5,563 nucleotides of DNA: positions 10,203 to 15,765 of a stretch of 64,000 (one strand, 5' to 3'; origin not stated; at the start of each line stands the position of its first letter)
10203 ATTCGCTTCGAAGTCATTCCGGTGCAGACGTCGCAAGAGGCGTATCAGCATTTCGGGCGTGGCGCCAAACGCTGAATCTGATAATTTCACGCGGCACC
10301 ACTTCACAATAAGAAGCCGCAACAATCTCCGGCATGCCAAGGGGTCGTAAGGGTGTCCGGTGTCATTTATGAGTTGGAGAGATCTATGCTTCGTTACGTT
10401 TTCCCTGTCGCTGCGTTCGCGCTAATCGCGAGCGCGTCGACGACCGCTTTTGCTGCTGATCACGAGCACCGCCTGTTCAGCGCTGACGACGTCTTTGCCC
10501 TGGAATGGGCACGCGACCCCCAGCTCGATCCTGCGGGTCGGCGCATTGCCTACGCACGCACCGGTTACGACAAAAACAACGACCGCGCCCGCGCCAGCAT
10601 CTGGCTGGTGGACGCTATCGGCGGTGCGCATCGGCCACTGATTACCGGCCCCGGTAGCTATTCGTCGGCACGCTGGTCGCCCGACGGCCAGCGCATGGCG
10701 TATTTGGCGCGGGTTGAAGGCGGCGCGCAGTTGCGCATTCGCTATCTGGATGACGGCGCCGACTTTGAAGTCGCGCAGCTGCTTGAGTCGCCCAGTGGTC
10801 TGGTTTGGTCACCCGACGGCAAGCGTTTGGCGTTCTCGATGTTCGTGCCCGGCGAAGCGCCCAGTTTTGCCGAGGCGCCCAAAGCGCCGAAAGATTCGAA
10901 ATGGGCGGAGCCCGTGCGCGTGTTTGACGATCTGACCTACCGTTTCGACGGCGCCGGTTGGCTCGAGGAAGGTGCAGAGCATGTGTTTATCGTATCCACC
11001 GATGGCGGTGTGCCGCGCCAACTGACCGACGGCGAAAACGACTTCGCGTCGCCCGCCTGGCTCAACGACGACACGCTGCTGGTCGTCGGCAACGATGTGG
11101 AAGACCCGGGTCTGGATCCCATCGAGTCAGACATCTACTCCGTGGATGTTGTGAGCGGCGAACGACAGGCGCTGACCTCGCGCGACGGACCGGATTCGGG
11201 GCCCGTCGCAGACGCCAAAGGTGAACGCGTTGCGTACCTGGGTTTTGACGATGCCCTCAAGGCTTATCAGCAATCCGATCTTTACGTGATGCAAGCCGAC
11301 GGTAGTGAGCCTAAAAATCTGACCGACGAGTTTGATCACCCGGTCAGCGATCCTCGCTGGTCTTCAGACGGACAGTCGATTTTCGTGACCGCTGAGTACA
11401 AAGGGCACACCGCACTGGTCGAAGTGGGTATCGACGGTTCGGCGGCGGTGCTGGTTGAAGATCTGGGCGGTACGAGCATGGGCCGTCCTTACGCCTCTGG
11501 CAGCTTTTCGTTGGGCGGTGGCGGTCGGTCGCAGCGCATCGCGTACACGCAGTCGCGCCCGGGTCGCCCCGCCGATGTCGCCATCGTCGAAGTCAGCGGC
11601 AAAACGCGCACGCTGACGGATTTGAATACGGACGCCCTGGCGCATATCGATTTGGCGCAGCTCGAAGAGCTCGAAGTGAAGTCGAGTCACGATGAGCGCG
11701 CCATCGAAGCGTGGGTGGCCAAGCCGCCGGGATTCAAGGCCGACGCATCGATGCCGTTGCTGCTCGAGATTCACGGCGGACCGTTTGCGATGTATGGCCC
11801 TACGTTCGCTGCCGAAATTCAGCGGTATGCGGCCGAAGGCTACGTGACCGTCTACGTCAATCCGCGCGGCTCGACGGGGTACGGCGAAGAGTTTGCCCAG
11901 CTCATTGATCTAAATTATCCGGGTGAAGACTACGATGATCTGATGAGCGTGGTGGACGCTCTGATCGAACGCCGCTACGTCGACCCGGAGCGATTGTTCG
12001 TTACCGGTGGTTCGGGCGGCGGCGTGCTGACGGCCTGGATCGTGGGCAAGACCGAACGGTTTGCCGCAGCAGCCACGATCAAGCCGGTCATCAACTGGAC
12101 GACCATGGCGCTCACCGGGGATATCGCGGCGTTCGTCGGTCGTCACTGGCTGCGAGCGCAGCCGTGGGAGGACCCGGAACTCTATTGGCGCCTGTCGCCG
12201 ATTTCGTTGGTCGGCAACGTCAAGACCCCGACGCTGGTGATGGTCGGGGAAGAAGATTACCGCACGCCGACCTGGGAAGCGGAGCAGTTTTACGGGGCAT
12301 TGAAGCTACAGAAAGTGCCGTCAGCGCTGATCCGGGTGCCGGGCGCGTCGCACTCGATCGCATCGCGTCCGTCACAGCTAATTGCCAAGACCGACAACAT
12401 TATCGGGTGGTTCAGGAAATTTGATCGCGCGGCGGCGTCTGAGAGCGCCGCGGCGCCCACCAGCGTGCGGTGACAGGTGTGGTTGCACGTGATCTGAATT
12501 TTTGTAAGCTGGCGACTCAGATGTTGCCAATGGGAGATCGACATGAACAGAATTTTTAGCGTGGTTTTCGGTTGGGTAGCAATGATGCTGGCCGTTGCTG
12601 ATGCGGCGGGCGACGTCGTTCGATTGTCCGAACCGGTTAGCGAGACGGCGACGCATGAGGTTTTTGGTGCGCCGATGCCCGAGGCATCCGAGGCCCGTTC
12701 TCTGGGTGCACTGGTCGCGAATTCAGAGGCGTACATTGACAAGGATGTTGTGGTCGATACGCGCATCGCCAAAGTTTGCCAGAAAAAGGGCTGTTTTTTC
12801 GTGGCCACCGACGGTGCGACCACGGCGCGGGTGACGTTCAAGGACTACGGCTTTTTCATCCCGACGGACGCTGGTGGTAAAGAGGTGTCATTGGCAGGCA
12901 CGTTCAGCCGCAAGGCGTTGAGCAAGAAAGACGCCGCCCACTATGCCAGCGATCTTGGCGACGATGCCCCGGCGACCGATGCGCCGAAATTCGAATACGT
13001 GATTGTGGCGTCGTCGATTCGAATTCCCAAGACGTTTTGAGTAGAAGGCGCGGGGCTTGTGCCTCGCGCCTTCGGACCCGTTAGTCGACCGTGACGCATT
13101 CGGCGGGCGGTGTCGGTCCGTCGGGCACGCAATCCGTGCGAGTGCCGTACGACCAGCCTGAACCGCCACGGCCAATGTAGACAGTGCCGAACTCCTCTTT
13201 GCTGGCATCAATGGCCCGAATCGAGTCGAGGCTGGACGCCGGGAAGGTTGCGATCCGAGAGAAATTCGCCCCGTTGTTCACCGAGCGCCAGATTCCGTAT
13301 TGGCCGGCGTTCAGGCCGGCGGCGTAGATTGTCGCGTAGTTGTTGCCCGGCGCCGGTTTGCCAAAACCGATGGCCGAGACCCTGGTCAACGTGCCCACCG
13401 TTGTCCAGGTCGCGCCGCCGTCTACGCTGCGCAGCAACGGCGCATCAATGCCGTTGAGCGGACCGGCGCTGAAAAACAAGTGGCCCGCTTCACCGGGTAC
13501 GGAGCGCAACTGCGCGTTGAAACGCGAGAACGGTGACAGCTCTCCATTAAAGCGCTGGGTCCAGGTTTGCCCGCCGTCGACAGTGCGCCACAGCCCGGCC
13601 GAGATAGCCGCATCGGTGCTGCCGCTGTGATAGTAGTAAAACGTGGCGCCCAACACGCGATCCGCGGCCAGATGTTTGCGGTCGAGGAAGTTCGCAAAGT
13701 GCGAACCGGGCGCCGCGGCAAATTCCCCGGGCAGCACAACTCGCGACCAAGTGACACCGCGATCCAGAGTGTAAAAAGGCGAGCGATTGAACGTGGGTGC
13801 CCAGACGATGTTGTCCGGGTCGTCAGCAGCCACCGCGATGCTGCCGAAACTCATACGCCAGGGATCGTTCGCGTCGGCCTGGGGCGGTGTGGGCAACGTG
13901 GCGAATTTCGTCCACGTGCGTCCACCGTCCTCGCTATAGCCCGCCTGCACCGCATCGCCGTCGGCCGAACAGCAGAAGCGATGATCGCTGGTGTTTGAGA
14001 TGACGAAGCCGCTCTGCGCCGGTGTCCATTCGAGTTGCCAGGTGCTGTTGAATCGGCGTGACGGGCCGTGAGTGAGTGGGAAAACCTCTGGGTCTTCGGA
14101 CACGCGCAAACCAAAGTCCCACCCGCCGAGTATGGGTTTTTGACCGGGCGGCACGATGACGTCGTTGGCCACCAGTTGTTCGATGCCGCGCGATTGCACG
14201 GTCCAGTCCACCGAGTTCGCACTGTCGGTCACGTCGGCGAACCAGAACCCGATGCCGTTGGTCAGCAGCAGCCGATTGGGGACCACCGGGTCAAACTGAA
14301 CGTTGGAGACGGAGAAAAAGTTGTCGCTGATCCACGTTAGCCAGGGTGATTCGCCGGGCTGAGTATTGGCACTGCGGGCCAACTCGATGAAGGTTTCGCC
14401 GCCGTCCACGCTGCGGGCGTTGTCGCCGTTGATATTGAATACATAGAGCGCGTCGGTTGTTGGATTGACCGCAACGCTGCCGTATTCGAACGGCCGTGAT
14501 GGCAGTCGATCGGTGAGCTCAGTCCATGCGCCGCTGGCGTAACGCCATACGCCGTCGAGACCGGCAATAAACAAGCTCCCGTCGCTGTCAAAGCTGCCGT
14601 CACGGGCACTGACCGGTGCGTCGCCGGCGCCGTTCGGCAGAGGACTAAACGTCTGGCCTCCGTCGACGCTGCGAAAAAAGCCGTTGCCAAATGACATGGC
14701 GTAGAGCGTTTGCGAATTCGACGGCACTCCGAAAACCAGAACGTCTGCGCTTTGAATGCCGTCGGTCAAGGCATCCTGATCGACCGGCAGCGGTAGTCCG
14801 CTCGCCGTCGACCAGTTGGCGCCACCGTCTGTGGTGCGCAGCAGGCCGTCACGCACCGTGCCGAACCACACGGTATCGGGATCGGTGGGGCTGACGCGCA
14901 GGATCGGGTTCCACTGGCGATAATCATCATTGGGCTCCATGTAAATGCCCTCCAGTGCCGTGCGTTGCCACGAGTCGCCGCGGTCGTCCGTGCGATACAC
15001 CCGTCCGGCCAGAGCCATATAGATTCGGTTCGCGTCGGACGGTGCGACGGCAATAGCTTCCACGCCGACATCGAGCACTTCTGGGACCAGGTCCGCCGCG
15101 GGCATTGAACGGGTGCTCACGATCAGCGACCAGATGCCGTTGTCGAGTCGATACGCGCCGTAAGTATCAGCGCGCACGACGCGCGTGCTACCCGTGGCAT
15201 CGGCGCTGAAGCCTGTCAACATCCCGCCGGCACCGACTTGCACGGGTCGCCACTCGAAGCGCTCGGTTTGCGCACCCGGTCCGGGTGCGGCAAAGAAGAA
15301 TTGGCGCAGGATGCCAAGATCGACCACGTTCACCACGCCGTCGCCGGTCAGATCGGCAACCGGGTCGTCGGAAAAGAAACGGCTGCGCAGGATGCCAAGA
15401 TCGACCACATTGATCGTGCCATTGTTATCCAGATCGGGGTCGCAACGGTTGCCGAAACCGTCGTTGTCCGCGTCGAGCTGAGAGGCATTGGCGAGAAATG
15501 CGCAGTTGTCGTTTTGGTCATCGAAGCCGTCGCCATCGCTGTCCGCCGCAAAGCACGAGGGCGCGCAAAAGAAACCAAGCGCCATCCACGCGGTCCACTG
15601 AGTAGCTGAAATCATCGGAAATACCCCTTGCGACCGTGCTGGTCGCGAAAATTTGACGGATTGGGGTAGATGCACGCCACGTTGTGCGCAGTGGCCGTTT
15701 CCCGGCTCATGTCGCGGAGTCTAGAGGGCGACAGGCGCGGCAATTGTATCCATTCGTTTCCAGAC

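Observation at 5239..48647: Six secreted proteins with unrelated passenger domains share one TSP3 + dockerin-like calcium module, suggesting a docking or surface-display system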

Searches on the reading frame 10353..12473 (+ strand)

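Call 9: search_protein_families(library=pfam, proteins=[window:10353-12473:+], max_evalue=0.001)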
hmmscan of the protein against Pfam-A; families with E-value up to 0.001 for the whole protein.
window:10353-12473:+ (706 aa): 8 families
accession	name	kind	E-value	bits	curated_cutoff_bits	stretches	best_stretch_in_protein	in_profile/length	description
PF00326.27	Peptidase_S9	-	1.1e-51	175.8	22.6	1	484-689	2-208/213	Prolyl oligopeptidase family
PF07676.18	PD40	-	1.5e-16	60.3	20.9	1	94-127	2-36/38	WD40-like Beta Propeller Repeat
PF00930.27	DPPIV_N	-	3.3e-12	46.3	22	1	205-281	256-330/354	Dipeptidyl peptidase IV (DPP IV) N-terminal region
PF05448.18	AXE1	-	8.2e-08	31.8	21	1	435-578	54-208/321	Acetyl xylan esterase (AXE1)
PF07859.19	Abhydrolase_3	-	1.4e-06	28.7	25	1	526-669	48-208/210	alpha/beta hydrolase fold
PF20434.5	BD-FAE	-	1.8e-06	28.1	26.8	1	463-649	9-214/215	BD-FAE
PF01738.24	DLH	-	3.8e-05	23.8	21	1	525-675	76-194/217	Dienelactone hydrolase family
PF12146.15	Hydrolase_4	-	5.8e-05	22.9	27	0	490-585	25-116/239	Serine aminopeptidase, S33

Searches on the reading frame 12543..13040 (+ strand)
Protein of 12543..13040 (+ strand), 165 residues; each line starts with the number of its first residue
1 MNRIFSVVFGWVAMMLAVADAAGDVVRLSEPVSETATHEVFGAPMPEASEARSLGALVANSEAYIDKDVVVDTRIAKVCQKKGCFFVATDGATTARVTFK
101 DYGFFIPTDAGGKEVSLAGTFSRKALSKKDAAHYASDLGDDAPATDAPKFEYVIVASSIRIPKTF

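Call 9: search_protein_families(library=pfam, proteins=[window:12543-13040:+], max_evalue=0.001)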
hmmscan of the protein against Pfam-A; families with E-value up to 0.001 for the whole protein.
window:12543-13040:+ (165 aa): 1 family
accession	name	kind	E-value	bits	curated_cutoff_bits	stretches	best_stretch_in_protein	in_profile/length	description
PF16267.10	DUF4920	-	1.9e-19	69.9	25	1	69-140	13-85/87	Domain of unknown function (DUF4920)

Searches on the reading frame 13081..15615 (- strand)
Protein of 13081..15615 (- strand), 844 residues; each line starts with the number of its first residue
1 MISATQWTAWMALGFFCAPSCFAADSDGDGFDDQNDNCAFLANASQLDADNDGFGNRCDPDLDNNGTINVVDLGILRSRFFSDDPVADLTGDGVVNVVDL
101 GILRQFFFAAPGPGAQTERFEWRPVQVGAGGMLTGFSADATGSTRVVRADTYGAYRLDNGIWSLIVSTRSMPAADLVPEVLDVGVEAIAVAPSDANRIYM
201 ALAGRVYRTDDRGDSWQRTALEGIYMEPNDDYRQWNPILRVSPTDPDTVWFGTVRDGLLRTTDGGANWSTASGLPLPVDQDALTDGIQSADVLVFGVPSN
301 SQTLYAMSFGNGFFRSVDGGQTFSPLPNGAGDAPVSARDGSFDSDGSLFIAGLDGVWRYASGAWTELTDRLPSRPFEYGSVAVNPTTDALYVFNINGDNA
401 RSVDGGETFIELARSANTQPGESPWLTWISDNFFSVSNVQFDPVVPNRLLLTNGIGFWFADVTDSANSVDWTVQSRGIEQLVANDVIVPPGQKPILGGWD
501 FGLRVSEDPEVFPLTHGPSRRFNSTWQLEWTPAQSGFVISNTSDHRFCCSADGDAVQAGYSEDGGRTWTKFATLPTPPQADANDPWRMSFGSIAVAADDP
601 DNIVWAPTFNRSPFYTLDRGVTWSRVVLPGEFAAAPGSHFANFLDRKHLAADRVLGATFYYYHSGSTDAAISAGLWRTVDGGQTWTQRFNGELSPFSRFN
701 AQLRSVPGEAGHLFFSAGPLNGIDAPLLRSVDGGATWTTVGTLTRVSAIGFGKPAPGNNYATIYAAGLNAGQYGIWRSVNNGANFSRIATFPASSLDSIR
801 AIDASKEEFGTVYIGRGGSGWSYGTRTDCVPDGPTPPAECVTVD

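Call 5: search_protein_families(library=pfam, proteins=[window:13081-15615:-], max_evalue=0.1)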
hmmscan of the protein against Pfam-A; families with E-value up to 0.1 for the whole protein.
window:13081-15615:- (844 aa): 6 families
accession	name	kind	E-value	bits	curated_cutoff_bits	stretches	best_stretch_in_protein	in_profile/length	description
PF02012.26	BNR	-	4.2e-13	47.6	27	0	614-625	1-12/12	BNR/Asp-box repeat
PF15902.12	Sortilin-Vps10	-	3.3e-12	46.4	33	2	186-270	26-111/446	Sortilin, neurotensin receptor 3,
PF14870.12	PSII_BNR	-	3.4e-07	30.3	27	0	675-743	40-100/303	Photosynthesis system II assembly factor YCF48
PF13088.12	BNR_2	-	4.7e-05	23.3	31.4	0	521-626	158-251/277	BNR repeat-like domain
PF02412.23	TSP_3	-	0.00055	20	25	2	21-46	12-36/36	Thrombospondin type 3 repeat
PF24316.1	Tli3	-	0.0031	18.3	27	0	533-572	61-100/129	T6SS Tli3 immunity protein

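Call 7: search_protein_families(library=ncbifam, proteins=[window:13081-15615:-], max_evalue=0.1)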
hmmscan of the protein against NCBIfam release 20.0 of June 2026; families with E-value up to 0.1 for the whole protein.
window:13081-15615:- (844 aa): 5 families
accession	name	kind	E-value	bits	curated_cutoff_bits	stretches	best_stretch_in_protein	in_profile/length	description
NF045728.1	glycosyl_F510_1955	equivalog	1.3e-20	73.8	175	2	187-273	97-175/246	F510_1955 family glycosylhydrolase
NF047638.1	throspo3_MtsC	equivalog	2.8e-10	39.7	350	1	23-74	193-244/428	cell-cell cohesion MYXO-CTERM protein MtsC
NF047818.1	LIC11996_lipo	equivalog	0.00048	19.4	350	0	705-742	320-359/422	LIC11996 family lipoprotein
NF010237.0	PRK13684.1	equivalog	0.00055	19.1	326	0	674-742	67-126/334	photosynthesis system II assembly factor Ycf48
NF045500.1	Omp28_seleno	equivalog_domain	0.00063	19.2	200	1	23-61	272-310/377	Omp28-related selenoprotein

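Call 61: find_homologous_proteins(query=window:13084-15273:-, max_evalue=1e-20)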
Query window:13084-15273:- (730 aa): 282 proteins with E <= 1e-20 among 8000 candidates; the best 120 are listed.
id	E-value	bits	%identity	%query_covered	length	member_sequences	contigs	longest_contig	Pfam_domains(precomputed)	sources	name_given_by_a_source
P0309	0.0e+0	1686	100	100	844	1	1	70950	PF14870.13,PF02012.27,PF15902.13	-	-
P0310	0.0e+0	1264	75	100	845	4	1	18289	PF02412.24,PF25852.1,PF02012.27,PF15902.13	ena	-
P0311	5.3e-292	989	59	100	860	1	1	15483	PF02412.24,PF00404.25,PF14870.13,PF02012.27,PF15902.13,PF13088.13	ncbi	ncbi:MAG: dockerin type I domain-containing protein [Gammaproteobacteria bacterium]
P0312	1.0e-228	780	51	97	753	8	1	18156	PF02012.27,PF15902.13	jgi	jgi:photosystem II stability/assembly factor-like uncharacterized protein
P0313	2.7e-214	732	49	98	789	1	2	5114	PF02012.27,PF15902.13,PF13088.13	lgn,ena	-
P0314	4.5e-208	711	47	98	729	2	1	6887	PF25852.1,PF02012.27,PF15902.13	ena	-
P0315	2.4e-207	709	47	98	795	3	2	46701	PF02012.27,PF15902.13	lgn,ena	-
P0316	3.4e-207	708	47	100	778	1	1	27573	PF02012.27,PF15902.13,PF13088.13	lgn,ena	-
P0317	1.4e-206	706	48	99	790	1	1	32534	PF02012.27,PF15902.13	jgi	jgi:photosystem II stability/assembly factor-like uncharacterized protein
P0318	4.6e-206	705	47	97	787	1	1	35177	PF02012.27,PF15902.13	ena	-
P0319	9.0e-206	704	46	99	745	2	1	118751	PF25852.1,PF14870.13,PF02012.27,PF15902.13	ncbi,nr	ncbi:MAG: hypothetical protein JSR91_00525 [Proteobacteria bacterium]|nr:hypothetical protein [Pseud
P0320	2.7e-205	702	48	98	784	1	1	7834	PF24316.2,PF02012.27,PF15902.13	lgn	-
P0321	2.4e-204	699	47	98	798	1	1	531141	PF02012.27,PF15902.13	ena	-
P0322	4.4e-202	691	47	98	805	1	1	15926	PF02012.27,PF15902.13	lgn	-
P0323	4.5e-202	691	48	98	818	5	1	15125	PF02012.27,PF15902.13,PF13088.13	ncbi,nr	ncbi:MAG TPA: hypothetical protein VNZ85_05150 [Caulobacter sp.]|nr:hypothetical protein [Caulobacte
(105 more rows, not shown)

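Call 77: find_encoding_contigs(protein=P0309, flank=10000, max_places=3)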
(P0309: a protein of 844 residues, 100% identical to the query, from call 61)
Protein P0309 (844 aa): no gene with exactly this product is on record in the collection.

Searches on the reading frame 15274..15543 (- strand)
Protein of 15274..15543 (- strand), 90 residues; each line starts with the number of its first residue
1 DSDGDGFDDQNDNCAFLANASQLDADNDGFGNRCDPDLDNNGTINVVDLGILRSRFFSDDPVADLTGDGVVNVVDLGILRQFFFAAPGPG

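Call 8: search_protein_families(library=pfam, proteins=[window:15274-15543:-], max_evalue=10)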
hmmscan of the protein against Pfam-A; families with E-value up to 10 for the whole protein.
seq(90 aa): 4 families
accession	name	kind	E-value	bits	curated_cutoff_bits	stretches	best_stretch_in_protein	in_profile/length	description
PF02412.23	TSP_3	-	2.1e-07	31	25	2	1-22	15-36/36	Thrombospondin type 3 repeat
PF00404.24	Dockerin_1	-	0.0019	18.8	22.9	1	37-81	3-54/57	Dockerin type I domain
PF00036.39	EF-hand_1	-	0.11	12.5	25.4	1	37-49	10-22/29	EF hand domain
PF13202.12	EF-hand_5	-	8.6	6.5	25.9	1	22-30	7-15/25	EF hand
